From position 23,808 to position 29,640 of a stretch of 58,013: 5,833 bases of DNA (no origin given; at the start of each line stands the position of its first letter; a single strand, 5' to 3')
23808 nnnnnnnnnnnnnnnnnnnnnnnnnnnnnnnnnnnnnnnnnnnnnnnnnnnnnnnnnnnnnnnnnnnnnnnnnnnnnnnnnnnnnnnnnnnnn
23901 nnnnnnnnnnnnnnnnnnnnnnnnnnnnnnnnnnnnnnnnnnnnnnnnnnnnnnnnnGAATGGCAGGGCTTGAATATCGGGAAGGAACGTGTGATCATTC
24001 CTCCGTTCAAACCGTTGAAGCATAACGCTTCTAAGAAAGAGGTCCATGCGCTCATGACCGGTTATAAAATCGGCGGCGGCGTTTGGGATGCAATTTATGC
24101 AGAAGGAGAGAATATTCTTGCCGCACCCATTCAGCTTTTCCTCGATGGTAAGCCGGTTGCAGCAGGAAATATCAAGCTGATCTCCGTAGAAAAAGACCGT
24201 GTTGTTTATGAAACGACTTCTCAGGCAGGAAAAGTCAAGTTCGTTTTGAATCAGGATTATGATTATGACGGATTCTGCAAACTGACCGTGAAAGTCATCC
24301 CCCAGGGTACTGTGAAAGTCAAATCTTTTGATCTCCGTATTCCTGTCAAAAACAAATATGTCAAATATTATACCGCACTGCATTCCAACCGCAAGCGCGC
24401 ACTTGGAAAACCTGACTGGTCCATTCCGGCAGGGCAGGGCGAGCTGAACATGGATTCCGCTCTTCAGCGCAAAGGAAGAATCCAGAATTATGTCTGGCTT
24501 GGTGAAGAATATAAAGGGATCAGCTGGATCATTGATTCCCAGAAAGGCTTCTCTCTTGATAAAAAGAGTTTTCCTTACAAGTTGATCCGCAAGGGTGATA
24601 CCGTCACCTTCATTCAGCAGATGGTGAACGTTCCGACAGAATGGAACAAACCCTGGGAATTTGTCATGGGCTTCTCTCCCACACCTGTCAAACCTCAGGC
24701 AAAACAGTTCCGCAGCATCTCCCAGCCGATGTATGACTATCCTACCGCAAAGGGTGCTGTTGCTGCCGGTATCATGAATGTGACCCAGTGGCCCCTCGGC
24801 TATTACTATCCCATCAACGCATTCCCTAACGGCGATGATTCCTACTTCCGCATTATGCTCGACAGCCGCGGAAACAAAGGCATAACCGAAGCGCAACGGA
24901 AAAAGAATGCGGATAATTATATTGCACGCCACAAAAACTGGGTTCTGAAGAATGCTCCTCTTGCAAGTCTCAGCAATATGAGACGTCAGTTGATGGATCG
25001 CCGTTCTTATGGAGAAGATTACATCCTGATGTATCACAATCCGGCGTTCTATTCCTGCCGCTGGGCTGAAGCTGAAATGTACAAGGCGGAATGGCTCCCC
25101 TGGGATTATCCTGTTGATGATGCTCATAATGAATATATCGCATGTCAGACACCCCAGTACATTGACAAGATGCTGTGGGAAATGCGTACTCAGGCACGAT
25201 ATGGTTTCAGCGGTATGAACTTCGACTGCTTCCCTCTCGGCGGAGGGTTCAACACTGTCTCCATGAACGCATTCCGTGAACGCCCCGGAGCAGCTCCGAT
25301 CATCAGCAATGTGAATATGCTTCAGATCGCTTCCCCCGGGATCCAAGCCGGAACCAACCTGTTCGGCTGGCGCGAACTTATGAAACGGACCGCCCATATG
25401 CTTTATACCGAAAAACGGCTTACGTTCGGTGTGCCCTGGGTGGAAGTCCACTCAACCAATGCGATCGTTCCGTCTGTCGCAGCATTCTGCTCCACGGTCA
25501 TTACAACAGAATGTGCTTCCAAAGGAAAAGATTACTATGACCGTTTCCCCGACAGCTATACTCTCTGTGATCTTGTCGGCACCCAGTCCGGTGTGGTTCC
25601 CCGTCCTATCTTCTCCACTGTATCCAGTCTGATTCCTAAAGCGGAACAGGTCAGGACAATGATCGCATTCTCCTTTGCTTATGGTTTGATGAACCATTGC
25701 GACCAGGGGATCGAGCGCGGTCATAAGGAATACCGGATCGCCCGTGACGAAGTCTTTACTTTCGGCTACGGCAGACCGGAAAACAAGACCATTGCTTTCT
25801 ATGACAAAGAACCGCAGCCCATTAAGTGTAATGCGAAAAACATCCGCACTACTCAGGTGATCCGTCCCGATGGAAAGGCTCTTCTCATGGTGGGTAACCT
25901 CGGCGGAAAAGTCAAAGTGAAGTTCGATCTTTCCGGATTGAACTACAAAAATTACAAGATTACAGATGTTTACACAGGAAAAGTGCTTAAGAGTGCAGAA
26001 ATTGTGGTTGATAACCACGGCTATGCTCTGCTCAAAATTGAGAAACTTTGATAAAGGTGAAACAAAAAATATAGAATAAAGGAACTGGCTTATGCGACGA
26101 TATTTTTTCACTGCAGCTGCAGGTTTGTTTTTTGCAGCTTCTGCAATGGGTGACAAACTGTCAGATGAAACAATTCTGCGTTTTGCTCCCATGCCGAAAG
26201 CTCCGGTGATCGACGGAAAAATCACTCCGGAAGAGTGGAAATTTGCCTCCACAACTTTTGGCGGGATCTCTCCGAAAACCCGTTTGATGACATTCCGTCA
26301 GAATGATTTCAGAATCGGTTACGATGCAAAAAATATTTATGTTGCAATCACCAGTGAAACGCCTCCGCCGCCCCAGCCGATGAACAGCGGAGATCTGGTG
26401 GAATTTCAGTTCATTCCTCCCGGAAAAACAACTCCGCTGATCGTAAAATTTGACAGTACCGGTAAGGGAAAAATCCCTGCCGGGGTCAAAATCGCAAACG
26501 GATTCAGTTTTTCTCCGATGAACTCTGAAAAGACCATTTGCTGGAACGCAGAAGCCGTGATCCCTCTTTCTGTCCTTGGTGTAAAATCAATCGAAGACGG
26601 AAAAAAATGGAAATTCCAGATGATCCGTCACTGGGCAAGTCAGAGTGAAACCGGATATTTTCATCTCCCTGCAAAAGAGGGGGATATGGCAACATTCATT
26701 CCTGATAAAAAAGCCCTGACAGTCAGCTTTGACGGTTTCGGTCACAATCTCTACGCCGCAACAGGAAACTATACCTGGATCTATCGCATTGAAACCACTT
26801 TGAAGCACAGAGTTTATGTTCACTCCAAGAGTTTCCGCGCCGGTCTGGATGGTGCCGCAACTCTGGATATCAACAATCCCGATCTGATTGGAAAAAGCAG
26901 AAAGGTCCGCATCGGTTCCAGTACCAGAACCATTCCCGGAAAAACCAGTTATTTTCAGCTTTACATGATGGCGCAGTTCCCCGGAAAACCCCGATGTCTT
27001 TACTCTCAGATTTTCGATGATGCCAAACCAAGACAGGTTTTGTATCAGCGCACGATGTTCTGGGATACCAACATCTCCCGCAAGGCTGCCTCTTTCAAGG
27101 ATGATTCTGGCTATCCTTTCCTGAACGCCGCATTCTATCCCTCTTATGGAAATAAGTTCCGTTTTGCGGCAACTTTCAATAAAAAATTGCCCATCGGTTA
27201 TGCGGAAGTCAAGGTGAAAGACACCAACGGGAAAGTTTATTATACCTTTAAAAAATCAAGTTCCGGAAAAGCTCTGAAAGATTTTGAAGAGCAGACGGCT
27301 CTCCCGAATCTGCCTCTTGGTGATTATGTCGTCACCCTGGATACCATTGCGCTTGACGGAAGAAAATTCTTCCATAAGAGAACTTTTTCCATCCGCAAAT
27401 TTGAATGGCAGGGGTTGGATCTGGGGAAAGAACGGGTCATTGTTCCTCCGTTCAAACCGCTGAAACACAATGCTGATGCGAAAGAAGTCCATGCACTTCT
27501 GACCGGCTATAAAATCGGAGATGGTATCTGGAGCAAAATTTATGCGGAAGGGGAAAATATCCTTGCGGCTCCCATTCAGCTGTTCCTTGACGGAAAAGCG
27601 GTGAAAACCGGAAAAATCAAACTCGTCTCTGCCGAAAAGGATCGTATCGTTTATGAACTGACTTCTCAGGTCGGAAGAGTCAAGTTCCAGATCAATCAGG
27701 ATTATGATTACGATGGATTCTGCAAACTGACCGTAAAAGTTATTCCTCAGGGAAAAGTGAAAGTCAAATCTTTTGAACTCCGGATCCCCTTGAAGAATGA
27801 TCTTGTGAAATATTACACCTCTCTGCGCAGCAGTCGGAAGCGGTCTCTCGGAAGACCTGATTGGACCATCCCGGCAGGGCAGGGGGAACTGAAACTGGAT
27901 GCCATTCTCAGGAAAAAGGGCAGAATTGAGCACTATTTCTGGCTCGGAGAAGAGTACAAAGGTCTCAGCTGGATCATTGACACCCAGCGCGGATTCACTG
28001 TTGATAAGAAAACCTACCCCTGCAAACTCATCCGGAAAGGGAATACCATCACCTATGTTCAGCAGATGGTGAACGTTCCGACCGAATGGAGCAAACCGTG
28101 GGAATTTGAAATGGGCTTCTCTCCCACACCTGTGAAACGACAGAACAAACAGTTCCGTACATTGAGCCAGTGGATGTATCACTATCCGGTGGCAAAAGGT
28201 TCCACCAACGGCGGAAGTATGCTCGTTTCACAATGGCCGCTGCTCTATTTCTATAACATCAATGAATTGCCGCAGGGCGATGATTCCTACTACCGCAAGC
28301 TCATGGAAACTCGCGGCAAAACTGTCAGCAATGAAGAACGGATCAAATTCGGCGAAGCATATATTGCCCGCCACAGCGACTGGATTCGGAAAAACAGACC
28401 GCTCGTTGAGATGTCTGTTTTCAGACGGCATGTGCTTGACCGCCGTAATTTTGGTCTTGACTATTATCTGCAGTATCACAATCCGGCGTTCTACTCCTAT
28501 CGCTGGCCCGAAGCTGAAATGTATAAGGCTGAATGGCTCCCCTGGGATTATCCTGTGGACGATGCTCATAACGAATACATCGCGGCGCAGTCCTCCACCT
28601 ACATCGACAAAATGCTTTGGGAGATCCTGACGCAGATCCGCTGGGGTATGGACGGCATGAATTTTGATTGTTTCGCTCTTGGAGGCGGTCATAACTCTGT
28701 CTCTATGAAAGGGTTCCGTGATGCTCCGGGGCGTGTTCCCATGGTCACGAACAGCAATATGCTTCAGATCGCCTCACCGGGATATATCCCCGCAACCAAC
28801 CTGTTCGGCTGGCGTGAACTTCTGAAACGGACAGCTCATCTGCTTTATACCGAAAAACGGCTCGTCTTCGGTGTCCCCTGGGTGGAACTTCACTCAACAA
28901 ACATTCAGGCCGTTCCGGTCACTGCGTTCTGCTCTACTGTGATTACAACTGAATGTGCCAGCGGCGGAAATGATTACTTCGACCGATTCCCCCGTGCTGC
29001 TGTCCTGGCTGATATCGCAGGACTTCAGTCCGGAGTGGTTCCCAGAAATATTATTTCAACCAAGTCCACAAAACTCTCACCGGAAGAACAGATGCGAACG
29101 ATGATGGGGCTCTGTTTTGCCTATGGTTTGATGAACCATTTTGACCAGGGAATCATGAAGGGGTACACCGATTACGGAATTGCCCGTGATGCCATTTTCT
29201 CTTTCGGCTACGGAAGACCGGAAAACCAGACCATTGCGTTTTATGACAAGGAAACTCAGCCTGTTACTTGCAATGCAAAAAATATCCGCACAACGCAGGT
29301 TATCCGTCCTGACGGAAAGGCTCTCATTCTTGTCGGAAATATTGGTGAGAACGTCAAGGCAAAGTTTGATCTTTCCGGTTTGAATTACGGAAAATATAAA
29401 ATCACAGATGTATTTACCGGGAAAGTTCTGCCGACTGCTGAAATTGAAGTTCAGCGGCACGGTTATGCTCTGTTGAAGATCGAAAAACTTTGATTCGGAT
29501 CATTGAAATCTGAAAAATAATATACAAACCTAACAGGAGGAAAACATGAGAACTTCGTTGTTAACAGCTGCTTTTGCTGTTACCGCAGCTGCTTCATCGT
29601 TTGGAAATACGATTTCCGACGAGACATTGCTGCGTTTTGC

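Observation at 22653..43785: Five tandem paralogs of a ~1130-aa secreted protein with no characterised family I can name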

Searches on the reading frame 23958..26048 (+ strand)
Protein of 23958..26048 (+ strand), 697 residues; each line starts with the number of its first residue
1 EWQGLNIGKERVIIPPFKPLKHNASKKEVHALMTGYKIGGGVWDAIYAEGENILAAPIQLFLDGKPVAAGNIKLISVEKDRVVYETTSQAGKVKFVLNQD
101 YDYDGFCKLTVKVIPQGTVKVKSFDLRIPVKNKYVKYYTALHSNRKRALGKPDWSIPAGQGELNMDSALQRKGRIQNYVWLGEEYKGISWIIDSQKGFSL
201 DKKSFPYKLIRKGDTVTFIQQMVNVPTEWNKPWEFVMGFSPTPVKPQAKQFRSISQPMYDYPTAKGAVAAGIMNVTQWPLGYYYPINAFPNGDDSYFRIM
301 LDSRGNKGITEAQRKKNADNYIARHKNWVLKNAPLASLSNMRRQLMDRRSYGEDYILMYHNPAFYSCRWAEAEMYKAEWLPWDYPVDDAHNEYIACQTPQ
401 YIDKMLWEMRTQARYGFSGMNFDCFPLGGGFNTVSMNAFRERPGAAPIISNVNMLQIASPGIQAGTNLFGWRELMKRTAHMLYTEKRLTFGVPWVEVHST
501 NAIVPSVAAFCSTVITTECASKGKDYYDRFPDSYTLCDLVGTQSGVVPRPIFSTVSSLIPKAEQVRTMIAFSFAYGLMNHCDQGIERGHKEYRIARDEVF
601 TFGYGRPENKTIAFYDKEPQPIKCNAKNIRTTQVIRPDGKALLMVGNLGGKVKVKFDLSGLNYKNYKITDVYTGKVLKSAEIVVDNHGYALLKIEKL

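Call 46: predict_structure(alignment_id=A3)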
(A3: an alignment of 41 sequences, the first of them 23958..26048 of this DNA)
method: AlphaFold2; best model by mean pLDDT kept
length: 697 residues; sequences in the alignment: 41
mean_pLDDT: 93.7   pTM: 0.94
mean pLDDT of the five models: 93.7, 93.5, 92.2, 91.8, 91.5
residues with pLDDT >= 90: 581; 70-90: 104; 50-70: 12; < 50: 0
segments of 3 or more residues with pLDDT < 50: none
pLDDT, mean of each block of 10 residues (from residue 1): 86 97 98 97 97 98 96 98 98 98 98 98 98 96 93 95 94 96 96 96 97 98 98 98 97 92 93 82 90 92 84 94 96 93 90 92 90 87 78 87 95 96 88 89 79 68 92 98 97 95 96 94 93 96 96 92 96 96 87 96 96 95 95 98 98 97 96 96 97 98
secondary structure, 60 per line:
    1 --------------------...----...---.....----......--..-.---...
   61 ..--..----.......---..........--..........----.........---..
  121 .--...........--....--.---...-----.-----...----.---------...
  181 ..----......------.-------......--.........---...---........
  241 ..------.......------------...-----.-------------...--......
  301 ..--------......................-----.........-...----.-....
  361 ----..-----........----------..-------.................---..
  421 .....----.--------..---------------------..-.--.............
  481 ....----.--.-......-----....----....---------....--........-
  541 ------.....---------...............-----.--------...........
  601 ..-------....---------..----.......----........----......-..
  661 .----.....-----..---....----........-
elements in order (helices of 4 or more, strands of 3 or more residues): E21-23 E28-30 E34-38 E43-48 E58-62 E71-77 E81-90 E93-102 E107-115 E119-121 E124-131 E137-140 E161-163 E178-182 E187-192 E207-212 E215-223 E227-229 E233-242 H249-253 E268-270 H295-302 H311-332 H338-346 E357-360 H372-379 H399-415 E419-425 H468-484 E494-499 H505-508 E513-516 H526-529 H532-539 E547-551 H561-575 H590-602 E610-613 E629-635 E640-647 E652-657 E666-670 E681-684 E689-696

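Call 48: fold_search(model_id=the predicted structure, library=pdb)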
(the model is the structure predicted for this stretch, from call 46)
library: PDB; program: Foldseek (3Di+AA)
matches with E <= 10: 1035; with E <= 0.001: 216
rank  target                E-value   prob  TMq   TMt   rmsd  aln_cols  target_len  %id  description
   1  9awt_A                7.0e-16  1.00  0.41  0.43  11.6       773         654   10  Structure of the A type blood alpha-D-galactosamine galactosaminidase from Flavonifractor plautii in complex with GalN (released 2024-12-18)
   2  9ayu_A                1.4e-15  1.00  0.41  0.42  11.7       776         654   10  Structure of the A type blood alpha-D-galactosamine galactosaminidase D463A mutant from Flavonifractor plautii (released 2024-12-18)
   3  4fnt_A                1.4e-14  1.00  0.38  0.38  11.7       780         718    8  Crystal structure of GH36 alpha-galactosidase AgaA A355E D548N from Geobacillus stearothermophilus in complex with raf (released 2012-10-03)
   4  2yfn                  7.2e-14  1.00  0.43  0.42  10.6       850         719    9  galactosidase domain of alpha-galactosidase-sucrose kinase, AgaSK (released 2011-09-28)
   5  2xn0_A                7.2e-14  1.00  0.39  0.37  12.6       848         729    9  Structure of alpha-galactosidase from Lactobacillus acidophilus NCFM, PtCl4 derivative (released 2011-08-10)
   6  4fnr_A                8.0e-14  1.00  0.38  0.37  11.3       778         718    8  Crystal structure of GH36 alpha-galactosidase AgaA from Geobacillus stearothermophilus (released 2012-10-03)
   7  6phv                  2.1e-13  1.00  0.41  0.40  11.6       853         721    8  SpAga galactose product complex structure (released 2019-10-02)
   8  4fnq                  2.8e-13  1.00  0.40  0.39  11.7       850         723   10  Crystal structure of GH36 alpha-galactosidase AgaB from Geobacillus stearothermophilus (released 2012-10-03)
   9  6phw_A                3.1e-13  1.00  0.40  0.39  11.3       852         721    9  SpAga D472N structure in complex with melibiose (released 2019-10-02)
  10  3mi6_A                4.0e-13  1.00  0.39  0.37  11.6       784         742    9  Crystal structure of the alpha-galactosidase from Lactobacillus brevis, Northeast Structural Genomics Consortium Targe (released 2010-04-28)
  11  8k7v_D                4.8e-13  1.00  0.40  0.38  14.1       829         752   10  the alpha-galactosidase 5 with inhibitor ABP2 (released 2024-07-31)
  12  6phu                  5.0e-13  1.00  0.38  0.37  13.4       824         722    9  SpAga wild type apo structure (released 2019-10-02)
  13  3mi6_D                6.2e-13  1.00  0.40  0.39  11.3       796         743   10  Crystal structure of the alpha-galactosidase from Lactobacillus brevis, Northeast Structural Genomics Consortium Targe (released 2010-04-28)
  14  6jhp_A                7.7e-13  1.00  0.38  0.37  11.6       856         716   10  Crystal structure of the glycoside hydrolase family 36 alpha-galactosidase from Paecilomyces thermophila (released 2020-05-20)
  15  3mi6_B                3.1e-12  1.00  0.40  0.38  11.6       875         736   10  Crystal structure of the alpha-galactosidase from Lactobacillus brevis, Northeast Structural Genomics Consortium Targe (released 2010-04-28)
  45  5opq_D                8.9e-08  1.00  0.30  0.31  14.1       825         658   11  A 3,6-anhydro-D-galactosidase produced by Zobellia galactanivorans. This is an exo-lytic enzyme that hydrolyzes termin (released 2017-11-29)
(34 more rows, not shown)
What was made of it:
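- Closest known: GH36 alpha-galactosidases and alpha-galactosaminidase. Same: GH36 chains are the best structural matches, at E 7e-16 to about 1e-12 with probability 1.0 (call 48).
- Closest known: GH97, GH27 and GH31 enzymes. Same: They share the same superfamily-level barrel plus beta-sandwich arrangement, with E-values of 2e-11 to 1e-7 (call 48).
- GH97, GH27 and GH31 structures follow, with one 3,6-anhydro-D-galactosidase (5opq) at rank 45 (call 48).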

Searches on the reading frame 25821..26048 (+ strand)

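Call 70: search_protein_families(library=pfam, proteins=[window:25821-26048:+], max_evalue=10)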
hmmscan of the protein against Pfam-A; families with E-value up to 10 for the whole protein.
window:25821-26048:+ (76 aa): 1 family
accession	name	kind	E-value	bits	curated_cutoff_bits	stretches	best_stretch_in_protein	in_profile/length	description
PF17801.7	Melibiase_C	-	6.3e-05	23.4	22.9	1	17-73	13-71/71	Alpha galactosidase C-terminal beta sandwich domain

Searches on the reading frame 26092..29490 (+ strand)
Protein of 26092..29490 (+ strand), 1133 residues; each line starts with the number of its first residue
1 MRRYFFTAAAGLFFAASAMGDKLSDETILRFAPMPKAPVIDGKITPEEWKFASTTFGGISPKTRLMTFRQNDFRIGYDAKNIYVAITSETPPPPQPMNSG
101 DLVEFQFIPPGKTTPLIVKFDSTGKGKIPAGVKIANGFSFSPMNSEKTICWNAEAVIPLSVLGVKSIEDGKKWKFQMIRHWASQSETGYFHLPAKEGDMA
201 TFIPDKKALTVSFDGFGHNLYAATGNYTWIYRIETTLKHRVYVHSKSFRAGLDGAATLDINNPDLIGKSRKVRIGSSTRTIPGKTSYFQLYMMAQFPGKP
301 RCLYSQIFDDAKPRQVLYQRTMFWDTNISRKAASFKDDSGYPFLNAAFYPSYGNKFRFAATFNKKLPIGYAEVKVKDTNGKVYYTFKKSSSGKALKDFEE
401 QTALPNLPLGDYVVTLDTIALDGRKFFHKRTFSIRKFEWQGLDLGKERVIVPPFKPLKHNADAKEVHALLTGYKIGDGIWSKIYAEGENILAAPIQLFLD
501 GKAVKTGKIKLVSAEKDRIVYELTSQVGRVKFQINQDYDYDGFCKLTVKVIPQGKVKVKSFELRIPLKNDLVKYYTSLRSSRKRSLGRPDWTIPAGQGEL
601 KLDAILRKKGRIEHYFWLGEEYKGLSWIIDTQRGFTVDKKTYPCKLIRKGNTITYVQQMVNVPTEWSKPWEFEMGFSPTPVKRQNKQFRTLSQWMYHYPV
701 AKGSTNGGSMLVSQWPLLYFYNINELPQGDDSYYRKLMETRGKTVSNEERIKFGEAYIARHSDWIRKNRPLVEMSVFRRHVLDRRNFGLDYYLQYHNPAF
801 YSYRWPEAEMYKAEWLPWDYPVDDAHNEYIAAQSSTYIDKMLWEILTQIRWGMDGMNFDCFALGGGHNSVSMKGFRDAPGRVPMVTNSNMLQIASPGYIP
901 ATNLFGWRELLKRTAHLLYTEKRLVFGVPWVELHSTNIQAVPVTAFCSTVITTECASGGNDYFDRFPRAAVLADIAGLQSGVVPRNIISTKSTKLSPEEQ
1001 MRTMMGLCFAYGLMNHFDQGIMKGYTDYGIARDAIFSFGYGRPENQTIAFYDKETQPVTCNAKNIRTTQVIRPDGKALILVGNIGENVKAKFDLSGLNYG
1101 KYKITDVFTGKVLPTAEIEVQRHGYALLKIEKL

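Call 4: search_protein_families(library=pfam, proteins=[window:26092-29490:+], max_evalue=1)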
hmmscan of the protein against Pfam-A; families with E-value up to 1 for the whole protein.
window:26092-29490:+ (1133 aa): 2 families
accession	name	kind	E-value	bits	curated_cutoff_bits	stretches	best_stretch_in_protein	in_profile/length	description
PF19543.5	GH123_N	-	7.1e-10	37.8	22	1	438-667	325-543/969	Glycoside hydrolase 123, N-terminal domain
PF04234.18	CopC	-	0.1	14.1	23.3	1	360-434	24-92/92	CopC domain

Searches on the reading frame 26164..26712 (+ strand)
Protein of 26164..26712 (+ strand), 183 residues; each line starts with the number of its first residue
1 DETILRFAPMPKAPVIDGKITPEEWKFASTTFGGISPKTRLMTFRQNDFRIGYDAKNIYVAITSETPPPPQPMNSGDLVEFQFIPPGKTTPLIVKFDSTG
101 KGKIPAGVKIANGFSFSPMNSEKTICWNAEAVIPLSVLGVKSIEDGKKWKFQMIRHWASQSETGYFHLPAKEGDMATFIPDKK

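Call 70: search_protein_families(library=pfam, proteins=[window:26164-26712:+], max_evalue=10)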
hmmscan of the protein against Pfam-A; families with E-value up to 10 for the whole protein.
window:26164-26712:+ (183 aa): 2 families
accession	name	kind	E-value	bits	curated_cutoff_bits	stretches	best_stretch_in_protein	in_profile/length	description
PF22746.1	SHOCT-like_DUF2089-C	-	0.095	12.8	27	1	15-26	10-21/32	SHOCT-like domain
PF13202.12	EF-hand_5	-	0.1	12.5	25.9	1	17-26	13-22/25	EF hand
